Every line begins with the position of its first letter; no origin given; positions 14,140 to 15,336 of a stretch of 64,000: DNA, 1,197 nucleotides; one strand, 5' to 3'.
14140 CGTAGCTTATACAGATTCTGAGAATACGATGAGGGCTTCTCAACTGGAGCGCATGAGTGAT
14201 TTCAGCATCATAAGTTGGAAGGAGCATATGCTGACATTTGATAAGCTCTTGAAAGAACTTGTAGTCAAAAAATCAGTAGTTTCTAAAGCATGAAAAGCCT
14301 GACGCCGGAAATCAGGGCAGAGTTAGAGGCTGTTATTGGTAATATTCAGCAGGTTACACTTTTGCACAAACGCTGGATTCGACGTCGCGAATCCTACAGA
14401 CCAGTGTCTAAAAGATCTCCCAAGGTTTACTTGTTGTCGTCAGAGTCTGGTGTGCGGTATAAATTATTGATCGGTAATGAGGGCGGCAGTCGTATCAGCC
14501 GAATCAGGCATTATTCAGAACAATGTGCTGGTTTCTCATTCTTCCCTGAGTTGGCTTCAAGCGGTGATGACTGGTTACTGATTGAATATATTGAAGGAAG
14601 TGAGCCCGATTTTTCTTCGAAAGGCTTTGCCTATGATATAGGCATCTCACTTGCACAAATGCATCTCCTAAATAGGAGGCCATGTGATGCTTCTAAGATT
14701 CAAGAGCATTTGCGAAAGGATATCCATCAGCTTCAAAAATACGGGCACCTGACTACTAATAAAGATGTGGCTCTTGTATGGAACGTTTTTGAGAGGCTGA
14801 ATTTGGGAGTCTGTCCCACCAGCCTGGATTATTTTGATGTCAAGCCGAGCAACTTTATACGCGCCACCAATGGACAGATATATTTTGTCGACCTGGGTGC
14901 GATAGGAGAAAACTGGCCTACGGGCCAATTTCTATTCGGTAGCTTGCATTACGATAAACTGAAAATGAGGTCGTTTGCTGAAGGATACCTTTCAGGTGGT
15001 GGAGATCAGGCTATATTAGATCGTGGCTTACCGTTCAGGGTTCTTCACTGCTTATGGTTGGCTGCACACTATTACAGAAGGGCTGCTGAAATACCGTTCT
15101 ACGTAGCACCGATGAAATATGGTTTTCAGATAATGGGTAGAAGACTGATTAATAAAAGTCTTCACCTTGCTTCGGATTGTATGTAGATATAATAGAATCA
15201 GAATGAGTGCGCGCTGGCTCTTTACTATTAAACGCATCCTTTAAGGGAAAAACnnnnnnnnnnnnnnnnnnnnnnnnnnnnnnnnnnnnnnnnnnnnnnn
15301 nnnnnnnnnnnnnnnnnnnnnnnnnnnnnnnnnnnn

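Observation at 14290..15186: Stand-alone eukaryotic-like kinase translationally coupled to a GT4: a candidate glycan-end kinase (split WbdD logic)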

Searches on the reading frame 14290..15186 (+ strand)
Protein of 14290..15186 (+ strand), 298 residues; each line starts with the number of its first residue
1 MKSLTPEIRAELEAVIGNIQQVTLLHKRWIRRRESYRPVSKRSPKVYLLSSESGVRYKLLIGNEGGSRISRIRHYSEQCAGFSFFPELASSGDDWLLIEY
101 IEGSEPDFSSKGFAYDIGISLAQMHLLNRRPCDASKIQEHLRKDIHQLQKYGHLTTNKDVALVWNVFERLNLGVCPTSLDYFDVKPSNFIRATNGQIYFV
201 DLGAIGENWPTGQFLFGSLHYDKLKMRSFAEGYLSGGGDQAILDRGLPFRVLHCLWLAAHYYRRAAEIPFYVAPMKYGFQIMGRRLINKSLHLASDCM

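Call 5: search_protein_families(library=pfam, proteins=[window:14290-15186:+], max_evalue=0.01)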
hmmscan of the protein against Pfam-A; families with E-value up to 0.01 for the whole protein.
window:14290-15186:+ (298 aa): 1 family
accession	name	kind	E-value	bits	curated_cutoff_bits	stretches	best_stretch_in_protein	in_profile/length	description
PF01636.29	APH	-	0.00035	20.8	23.2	1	90-210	67-202/239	Phosphotransferase enzyme family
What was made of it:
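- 14290..15186 (+): 298-aa stand-alone protein-kinase-like (APH/choline-kinase-like) kinase of the 'kinB' clade of a rare unnamed family. Catalytic residues: K58 (14461-14463), D183 (14836-14838), N188 (14851-14853), D201 (14890-14892). Hinge YIEG at 14587-14598. Pfam APH 20.8 bits, below the 23.2 cut-off (call 5).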

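Call 6: search_protein_families(library=ncbifam, proteins=[window:14290-15186:+], max_evalue=0.01)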
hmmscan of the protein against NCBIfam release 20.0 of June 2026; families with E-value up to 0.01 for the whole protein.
window:14290-15186:+ (298 aa): 1 family
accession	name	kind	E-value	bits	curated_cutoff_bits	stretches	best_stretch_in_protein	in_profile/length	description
NF040855.1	iso_homocit_dh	equivalog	0.00099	18.4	680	1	91-147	239-295/345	isocitrate--homoisocitrate dehydrogenase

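Call 8: search_solved_structures(query=window:14290-15186:+, max_evalue=10, show_alignments=3)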
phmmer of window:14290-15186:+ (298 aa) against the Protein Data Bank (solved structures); distinct sequences matched with E-value up to 10: 1.
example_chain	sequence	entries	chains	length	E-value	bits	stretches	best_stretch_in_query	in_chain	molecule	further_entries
5hn3_A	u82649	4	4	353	0.17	14.5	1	89-142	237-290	Homoisocitrate dehydrogenase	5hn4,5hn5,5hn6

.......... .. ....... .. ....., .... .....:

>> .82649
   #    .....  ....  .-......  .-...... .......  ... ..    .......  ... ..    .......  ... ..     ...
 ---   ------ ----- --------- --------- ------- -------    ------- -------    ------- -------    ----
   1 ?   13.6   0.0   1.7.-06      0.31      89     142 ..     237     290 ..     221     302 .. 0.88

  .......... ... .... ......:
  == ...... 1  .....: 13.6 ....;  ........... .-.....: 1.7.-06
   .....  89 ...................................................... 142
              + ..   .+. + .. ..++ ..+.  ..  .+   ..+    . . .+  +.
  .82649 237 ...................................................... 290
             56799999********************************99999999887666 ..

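Call 9: find_homologous_proteins(query=window:14290-15186:+, max_evalue=0.001)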
Query window:14290-15186:+ (298 aa): 1 proteins with E <= 0.001 among 583 candidates.
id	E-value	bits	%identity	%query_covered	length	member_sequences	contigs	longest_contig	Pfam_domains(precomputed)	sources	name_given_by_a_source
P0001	1.6e-202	689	100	100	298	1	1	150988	-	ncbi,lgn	-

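Call 12: find_encoding_contigs(protein=P0001, flank=10000, max_places=6)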
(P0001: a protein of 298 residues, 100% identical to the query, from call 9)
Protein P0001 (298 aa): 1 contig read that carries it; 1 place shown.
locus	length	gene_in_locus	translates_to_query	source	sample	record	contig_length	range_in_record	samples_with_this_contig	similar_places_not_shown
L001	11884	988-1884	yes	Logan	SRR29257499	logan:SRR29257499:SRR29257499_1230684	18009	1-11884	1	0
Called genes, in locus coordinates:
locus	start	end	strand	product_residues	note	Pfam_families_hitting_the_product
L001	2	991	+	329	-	?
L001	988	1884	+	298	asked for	-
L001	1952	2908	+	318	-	PF01370:Epimerase, PF04321:RmlD_sub_bind (weak), PF16363:GDP_Man_Dehyd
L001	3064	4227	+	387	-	PF13946:DUF4214, PF13489:Methyltransf_23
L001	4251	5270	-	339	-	PF13946:DUF4214 (faint), PF05050:Methyltransf_21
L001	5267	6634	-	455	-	PF02878:PGM_PMM_I, PF02879:PGM_PMM_II, PF02880:PGM_PMM_III, PF00408:PGM_PMM_IV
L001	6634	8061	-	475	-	PF00483:NTP_transferase, PF12804:NTP_transf_3, PF22640:ManC_GMP_beta-helix, PF01050:MannoseP_isomer, PF07883:Cupin_2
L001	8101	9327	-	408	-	PF25371:DUF7884, PF02353:CMAS, PF05891:Methyltransf_PK (weak), PF13489:Methyltransf_23, PF08241:Methyltransf_11, PF08242:Methyltransf_12, PF13649:Methyltransf_25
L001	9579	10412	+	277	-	PF02475:TRM5-TYW2_MTfase, PF05050:Methyltransf_21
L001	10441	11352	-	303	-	PF01370:Epimerase, PF04321:RmlD_sub_bind, PF16363:GDP_Man_Dehyd, PF13460:NAD_binding_10 (faint)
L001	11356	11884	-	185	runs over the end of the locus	PF00908:dTDP_sugar_isom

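Call 18: search_protein_families(library=pfam, proteins=[window:14290-15186:+], max_evalue=10)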
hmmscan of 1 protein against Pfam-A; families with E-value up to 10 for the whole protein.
window:14290-15186:+ (298 aa): 1 family
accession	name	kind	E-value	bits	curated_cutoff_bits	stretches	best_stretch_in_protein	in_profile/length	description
PF01636.29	APH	-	0.00035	20.8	23.2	1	90-210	67-202/239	Phosphotransferase enzyme family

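Call 21: predict_structure(protein=window:14290-15186:+)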
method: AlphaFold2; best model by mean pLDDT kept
length: 298 residues; sequences in the alignment: 1
mean_pLDDT: 34.5   pTM: 0.24
mean pLDDT of the five models: 34.5, 33.6, 31.6, 31.0, 30.6
residues with pLDDT >= 90: 0; 70-90: 0; 50-70: 6; < 50: 292
segments of 3 or more residues with pLDDT < 50: 1-4, 6-60, 63-65, 67-93, 95-97, 99-298
pLDDT, mean of each block of 10 residues (from residue 1): 40 32 31 34 42 41 47 35 33 45 33 32 32 43 46 41 41 27 29 31 31 27 28 32 34 36 30 26 29 27
secondary structure, 60 per line:
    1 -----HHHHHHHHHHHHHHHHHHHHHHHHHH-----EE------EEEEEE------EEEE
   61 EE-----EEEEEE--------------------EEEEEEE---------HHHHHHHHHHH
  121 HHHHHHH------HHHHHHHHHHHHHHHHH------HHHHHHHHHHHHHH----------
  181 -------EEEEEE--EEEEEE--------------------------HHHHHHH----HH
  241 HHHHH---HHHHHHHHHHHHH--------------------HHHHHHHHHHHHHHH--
elements in order: H6-31 E45-50 E57-62 E68-73 E94-100 H110-127 H134-150 H157-170 E188-193 E196-201 H228-234 H239-245 H249-261 H282-296
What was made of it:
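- Tried and rejected: Single-sequence AlphaFold gave pLDDT 34.5 and was unusable (call 21).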

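Call 22: search_protein_representatives(protein=window:14290-15186:+)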
Query: 298 residues. Proteins with E-value up to 0.001 (for the whole library): 66; up to 1e-10: 39; up to 1e-30: 3. The best 66 are listed.
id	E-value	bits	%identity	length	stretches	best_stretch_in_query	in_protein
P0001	5.2e-203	689.4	100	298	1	1-298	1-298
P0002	2.0e-39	152.2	30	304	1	4-295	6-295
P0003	8.5e-37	143.6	33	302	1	11-287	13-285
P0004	1.1e-24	103.8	28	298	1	13-243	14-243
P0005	2.4e-24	102.7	31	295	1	31-272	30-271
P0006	9.2e-24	100.8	31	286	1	23-269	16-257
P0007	1.4e-22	96.9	29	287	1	31-286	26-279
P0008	2.3e-22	96.2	27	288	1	30-288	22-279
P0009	5.5e-22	95.0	27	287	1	10-276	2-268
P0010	1.8e-21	93.3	27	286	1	11-276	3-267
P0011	1.8e-21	93.2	29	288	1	31-264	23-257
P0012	1.7e-20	90.1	26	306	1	35-260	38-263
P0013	5.3e-19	85.2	27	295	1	30-280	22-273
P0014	6.6e-19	84.9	29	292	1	11-271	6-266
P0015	5.1e-17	78.6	28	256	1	42-275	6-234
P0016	1.6e-16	77.0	28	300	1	28-285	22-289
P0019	2.6e-16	76.3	26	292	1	14-260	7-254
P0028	1.1e-13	67.7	25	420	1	9-294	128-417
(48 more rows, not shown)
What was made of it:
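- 14290..15186 (+): Family search (call 22).
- Checked: An exhaustive HMMER search finds relatives down to E = 2e-39 (call 22).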

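Call 24: search_protein_families(library=pfam, alignment_id=A1, max_evalue=0.01)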
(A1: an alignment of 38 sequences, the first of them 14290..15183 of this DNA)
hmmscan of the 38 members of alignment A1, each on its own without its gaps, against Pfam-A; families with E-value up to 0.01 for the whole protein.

A. member 1, window:14290-15183:+ (298 aa): 1 family
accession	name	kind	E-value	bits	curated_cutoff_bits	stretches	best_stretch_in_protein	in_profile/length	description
PF01636.29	APH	-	0.00035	20.8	23.2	1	90-210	67-202/239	Phosphotransferase enzyme family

B. families by the number of members that match (of 38 scanned): 6 families
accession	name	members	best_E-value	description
PF01636.29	APH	19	1.5e-09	Phosphotransferase enzyme family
PF03109.22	ABC1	10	0.00013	ABC1 atypical kinase-like domain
PF03881.20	Fructosamin_kin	3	0.00011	Fructosamine kinase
PF00069.31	Pkinase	2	0.0011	Protein kinase domain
PF01163.29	RIO1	1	0.003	RIO domain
PF13224.11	DUF4032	1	0.0085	Domain of unknown function (DUF4032)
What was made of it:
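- On Protein-kinase-like superfamily, APH/choline-kinase branch (Pfam PF01636): 19 of 38 relatives hit APH at E <= 0.01, the best at 1.5e-9 (call 24).
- On LPS sugar kinases WaaP/KdkA (PF06293) and WaaY (PF06176): None of 38 family members match (call 24).
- Closest known: APH / choline-kinase family small-molecule kinases. Same: APH is the best Pfam match (calls 5, 24).
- The Pfam hits of family members are APH, then ABC1 and Fructosamin_kin (call 24). Only 2 of 38 members hit Pfam Pkinase (call 24).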

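Call 25: find_homologous_proteins(query=A1, max_evalue=0.00001)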
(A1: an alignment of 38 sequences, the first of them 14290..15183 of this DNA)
Query A1 (38 sequences) (298 aa, profile of the alignment): 3 proteins with E <= 0.00001 among 3121 candidates.
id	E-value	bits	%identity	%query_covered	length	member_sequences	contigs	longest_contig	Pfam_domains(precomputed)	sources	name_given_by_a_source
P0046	1.1e-79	286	23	79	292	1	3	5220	-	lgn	-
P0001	9.5e-79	282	100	100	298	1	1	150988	-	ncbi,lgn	-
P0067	4.0e-71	257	25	56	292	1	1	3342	-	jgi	jgi:hypothetical protein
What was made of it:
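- Tried and rejected: The word-indexed homologue search found only the protein itself (call 9), and only 3 proteins when given the family profile (call 25).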

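Call 27: find_encoding_contigs(protein=P0002, flank=10000, max_places=4)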
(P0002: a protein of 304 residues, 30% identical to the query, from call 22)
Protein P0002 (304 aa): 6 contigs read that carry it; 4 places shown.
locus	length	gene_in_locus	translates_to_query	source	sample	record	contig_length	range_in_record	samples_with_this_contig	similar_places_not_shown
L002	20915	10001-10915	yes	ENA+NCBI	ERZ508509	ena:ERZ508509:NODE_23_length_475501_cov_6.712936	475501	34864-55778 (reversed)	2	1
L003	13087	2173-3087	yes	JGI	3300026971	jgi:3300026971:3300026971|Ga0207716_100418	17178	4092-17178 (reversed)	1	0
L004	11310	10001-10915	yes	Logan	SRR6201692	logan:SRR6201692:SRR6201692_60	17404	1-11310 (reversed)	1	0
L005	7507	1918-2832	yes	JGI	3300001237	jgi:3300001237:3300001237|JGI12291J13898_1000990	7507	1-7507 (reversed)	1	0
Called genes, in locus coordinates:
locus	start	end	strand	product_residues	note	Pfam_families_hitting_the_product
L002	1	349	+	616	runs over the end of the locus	PF13522:GATase_6, PF13537:GATase_7, PF00733:Asn_synthase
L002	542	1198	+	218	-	PF04230:PS_pyruv_trans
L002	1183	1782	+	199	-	PF00777:Glyco_transf_29 (faint)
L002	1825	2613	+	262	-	PF01061:ABC2_membrane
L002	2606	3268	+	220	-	PF02463:SMC_N (faint), PF00005:ABC_tran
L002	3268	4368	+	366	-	-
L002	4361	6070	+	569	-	PF02563:Poly_export, PF10531:SLBB (faint), PF22461:SLBB_2 (weak)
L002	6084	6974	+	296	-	PF08003:Methyltransf_9 (faint)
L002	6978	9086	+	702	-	PF05159:Capsule_synth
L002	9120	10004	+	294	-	-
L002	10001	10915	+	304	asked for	PF01636:APH (weak)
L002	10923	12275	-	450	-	PF02878:PGM_PMM_I, PF02879:PGM_PMM_II, PF02880:PGM_PMM_III, PF00408:PGM_PMM_IV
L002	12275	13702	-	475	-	PF00483:NTP_transferase, PF12804:NTP_transf_3 (weak), PF22640:ManC_GMP_beta-helix, PF01050:MannoseP_isomer, PF07883:Cupin_2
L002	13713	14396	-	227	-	PF13489:Methyltransf_23 (weak), PF13847:Methyltransf_31 (weak), PF08242:Methyltransf_12, PF13649:Methyltransf_25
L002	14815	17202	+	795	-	PF05359:DUF748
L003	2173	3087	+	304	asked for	PF01636:APH (weak)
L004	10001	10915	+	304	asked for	PF01636:APH (weak)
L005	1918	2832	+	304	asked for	PF01636:APH (weak)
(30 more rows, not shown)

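Call 28: find_encoding_contigs(protein=P0003, flank=10000, max_places=4)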
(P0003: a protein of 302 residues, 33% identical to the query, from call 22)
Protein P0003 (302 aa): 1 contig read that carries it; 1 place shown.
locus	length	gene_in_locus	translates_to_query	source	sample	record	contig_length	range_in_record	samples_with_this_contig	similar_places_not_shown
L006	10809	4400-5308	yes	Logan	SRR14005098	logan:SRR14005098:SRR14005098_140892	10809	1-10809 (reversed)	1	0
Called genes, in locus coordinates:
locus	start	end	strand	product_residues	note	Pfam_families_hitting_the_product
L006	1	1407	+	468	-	?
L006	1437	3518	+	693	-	PF05159:Capsule_synth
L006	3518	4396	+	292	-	-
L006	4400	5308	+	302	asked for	PF01636:APH (faint)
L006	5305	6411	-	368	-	PF02350:Epimerase_2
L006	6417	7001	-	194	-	PF25084:LbH_EIF2B (weak), PF00132:Hexapep, PF25087:GMPPB_C (weak), PF14602:Hexapep_2 (weak), PF00132:Hexapep, PF14602:Hexapep_2 (weak)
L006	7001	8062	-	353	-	PF01408:GFO_IDH_MocA, PF03447:NAD_binding_3 (weak), PF02894:GFO_IDH_MocA_C, PF22725:GFO_IDH_MocA_C3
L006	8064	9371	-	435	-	PF03446:NAD_binding_2 (weak), PF03721:UDPG_MGDP_dh_N, PF00984:UDPG_MGDP_dh, PF03720:UDPG_MGDP_dh_C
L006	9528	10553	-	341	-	PF01073:3Beta_HSD, PF01370:Epimerase, PF02719:Polysacc_synt_2, PF04321:RmlD_sub_bind, PF16363:GDP_Man_Dehyd, PF07993:NAD_binding_4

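Call 33: find_related_loci(query=window:14290-15183:+, collection=genome_contigs, flank=10000)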
Query window:14290-15183:+ (298 aa) in genome_contigs; peptide patterns used: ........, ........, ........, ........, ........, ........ (x = any residue, [..] = any of these).
115 stretches matched a pattern, but none encodes a relative of the query by tblastn (E <= 1e-3).

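Call 34: find_encoding_contigs(protein=P0004, flank=10000, max_places=2)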
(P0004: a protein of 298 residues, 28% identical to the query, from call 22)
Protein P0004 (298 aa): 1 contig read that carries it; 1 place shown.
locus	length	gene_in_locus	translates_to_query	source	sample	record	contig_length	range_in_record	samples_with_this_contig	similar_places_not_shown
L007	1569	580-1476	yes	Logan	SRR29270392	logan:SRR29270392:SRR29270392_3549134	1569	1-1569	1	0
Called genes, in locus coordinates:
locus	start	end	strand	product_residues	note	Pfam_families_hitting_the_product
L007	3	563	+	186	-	?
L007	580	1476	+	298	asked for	-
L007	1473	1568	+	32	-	?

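Call 35: find_encoding_contigs(protein=P0005, flank=10000, max_places=2)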
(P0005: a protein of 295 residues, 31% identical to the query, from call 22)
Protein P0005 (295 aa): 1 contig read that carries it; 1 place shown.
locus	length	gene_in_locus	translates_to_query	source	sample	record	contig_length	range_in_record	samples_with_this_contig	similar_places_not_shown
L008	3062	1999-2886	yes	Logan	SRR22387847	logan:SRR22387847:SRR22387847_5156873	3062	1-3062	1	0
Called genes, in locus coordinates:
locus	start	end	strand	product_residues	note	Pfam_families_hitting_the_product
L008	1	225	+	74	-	?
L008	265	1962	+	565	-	PF01663:Phosphodiest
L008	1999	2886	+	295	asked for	-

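Call 36: predict_structure(alignment_id=A1)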
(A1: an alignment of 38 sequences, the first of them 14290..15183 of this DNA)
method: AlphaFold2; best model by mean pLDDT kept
length: 298 residues; sequences in the alignment: 38
mean_pLDDT: 94.9   pTM: 0.90
mean pLDDT of the five models: 94.9, 94.3, 94.1, 93.7, 93.6
residues with pLDDT >= 90: 274; 70-90: 21; 50-70: 2; < 50: 1
segments of 3 or more residues with pLDDT < 50: none
pLDDT, mean of each block of 10 residues (from residue 1): 83 97 95 90 95 98 88 97 98 97 98 98 98 94 96 92 93 93 97 98 97 95 97 98 95 96 93 94 96 94
secondary structure, 60 per line:
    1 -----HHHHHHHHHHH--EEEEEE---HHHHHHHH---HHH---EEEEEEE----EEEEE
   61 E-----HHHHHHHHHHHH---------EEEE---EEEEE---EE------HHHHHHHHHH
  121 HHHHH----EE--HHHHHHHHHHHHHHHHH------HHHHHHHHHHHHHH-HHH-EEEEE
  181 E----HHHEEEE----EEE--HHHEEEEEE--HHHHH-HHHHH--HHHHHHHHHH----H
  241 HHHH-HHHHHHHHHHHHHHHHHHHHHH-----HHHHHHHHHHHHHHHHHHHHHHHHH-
elements in order: H6-16 E19-24 H28-35 E45-51 E56-61 H67-78 E88-91 E95-99 H111-125 H134-150 H157-170 E176-181 E189-192 E197-199 E205-210 H213-217 H219-223 H226-235 H240-244 H246-267 H273-297
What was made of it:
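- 14290..15186 (+): AlphaFold model pLDDT 94.9 (call 36).
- On WbdD-type chain terminators: The model is a compact bilobal fold whose longest C-terminal helix spans residues 273-297 (call 36).
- On Protein-kinase-like superfamily, APH/choline-kinase branch (Pfam PF01636): The model has pLDDT 94.9 (call 36).
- Checked: The alignment-based AlphaFold model has pLDDT 94.9 and pTM 0.90 (call 36).
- The kinase has no coiled coil and no fused methyltransferase, so a ruler could not position it (call 36).
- Tried and rejected: It was replaced by the alignment-based model (call 36).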

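Call 40: fold_search(model_id=the predicted structure, library=pdb)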
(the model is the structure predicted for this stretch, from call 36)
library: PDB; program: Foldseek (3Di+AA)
matches with E <= 10: 1637; with E <= 0.001: 335
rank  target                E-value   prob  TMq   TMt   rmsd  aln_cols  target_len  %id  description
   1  3ham_A                7.2e-10  1.00  0.59  0.59   6.0       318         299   15  Structure of the gentamicin-APH(2")-IIa complex (released 2009-07-28)
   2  4dca                  1.6e-09  1.00  0.59  0.59   6.0       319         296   15  Crystal structure of aminoglycoside phosphotransferase APH(2'')-Ib, ADP-bound (released 2012-02-01)
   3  3uzr                  2.3e-09  1.00  0.60  0.59   5.9       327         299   14  Crystal structure of aminoglycoside phosphotransferase APH(2'')-Ib, apo form (released 2011-12-21)
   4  3hav_A                2.9e-09  1.00  0.60  0.60   5.8       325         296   15  Structure of the streptomycin-ATP-APH(2")-IIa ternary complex (released 2009-11-17)
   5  3g15_A                4.6e-09  1.00  0.65  0.56   5.8       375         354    9  Crystal structure of human choline kinase alpha in complex with hemicholinium-3 and ADP (released 2009-02-10)
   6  3i1a_B                4.9e-09  1.00  0.58  0.54   6.2       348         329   15  Crystal Structure of apo Spectinomycin Phosphotransferase, APH(9)-Ia (released 2010-01-19)
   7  8agy_A                5.7e-09  1.00  0.56  0.49   8.5       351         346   14  The Corramycin phosphotransferase in complex with Corramycin (released 2023-08-16)
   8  4cg9                  6.3e-09  1.00  0.66  0.57   6.1       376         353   12  Human choline kinase a1 in complex with compound 12 (released 2014-01-15)
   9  3i1a_A                6.3e-09  1.00  0.59  0.55   6.0       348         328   15  Crystal Structure of apo Spectinomycin Phosphotransferase, APH(9)-Ia (released 2010-01-19)
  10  2qg7_A                7.1e-09  1.00  0.57  0.47   6.0       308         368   13  Plasmodium vivax ethanolamine kinase Pv091845 (released 2007-07-24)
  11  4r77_A                7.4e-09  1.00  0.61  0.64   5.6       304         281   14  Crystal structure of choline kinase LicA from Streptococcus pneumoniae (released 2015-08-12)
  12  4pdy                  7.4e-09  1.00  0.55  0.51   7.2       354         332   16  Crystal structure of aminoglycoside phosphotransferase from Alicyclobacillus acidocaldarius subsp. acidocaldarius DSM 44 (released 2014-05-07)
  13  3zm9_A                7.8e-09  1.00  0.62  0.54   6.6       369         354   11  The mechanism of allosteric coupling in choline kinase a1 revealed by a rationally designed inhibitor (released 2013-02-27)
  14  5uxb_B                8.3e-09  1.00  0.64  0.64   5.2       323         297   12  Crystal structure of macrolide 2'-phosphotransferase MphH from Brachybacterium faecium, apoenzyme (released 2017-07-26)
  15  5uxb_A                8.7e-09  1.00  0.61  0.62   5.1       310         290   12  Crystal structure of macrolide 2'-phosphotransferase MphH from Brachybacterium faecium, apoenzyme (released 2017-07-26)
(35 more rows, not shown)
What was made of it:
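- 14290..15186 (+): Foldseek matches to APH(2''), choline kinase, LicA and Mph enzymes (call 40).
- On Protein-kinase-like superfamily, APH/choline-kinase branch (Pfam PF01636): Foldseek gives probability 1.0 for APH(2''), ChoK, LicA and Mph, with TM 0.5-0.67 (call 40).
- Closest known: APH / choline-kinase family small-molecule kinases. Same: These are the best structural matches: Foldseek E = 7e-10 to 6e-8 and TM 0.5-0.67 (call 40).
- Foldseek gives probability 1.0 for APH(2''), choline kinase, LicA and macrolide kinases (call 40). The best structural matches are small-molecule kinases (call 40). The top fold matches are aminoglycoside, choline (including LicA), ethanolamine and macrolide kinases (call 40). 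The full-length fold matches are APH/choline-kinase enzymes with their C-terminal helical substrate subdomain (call 40).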
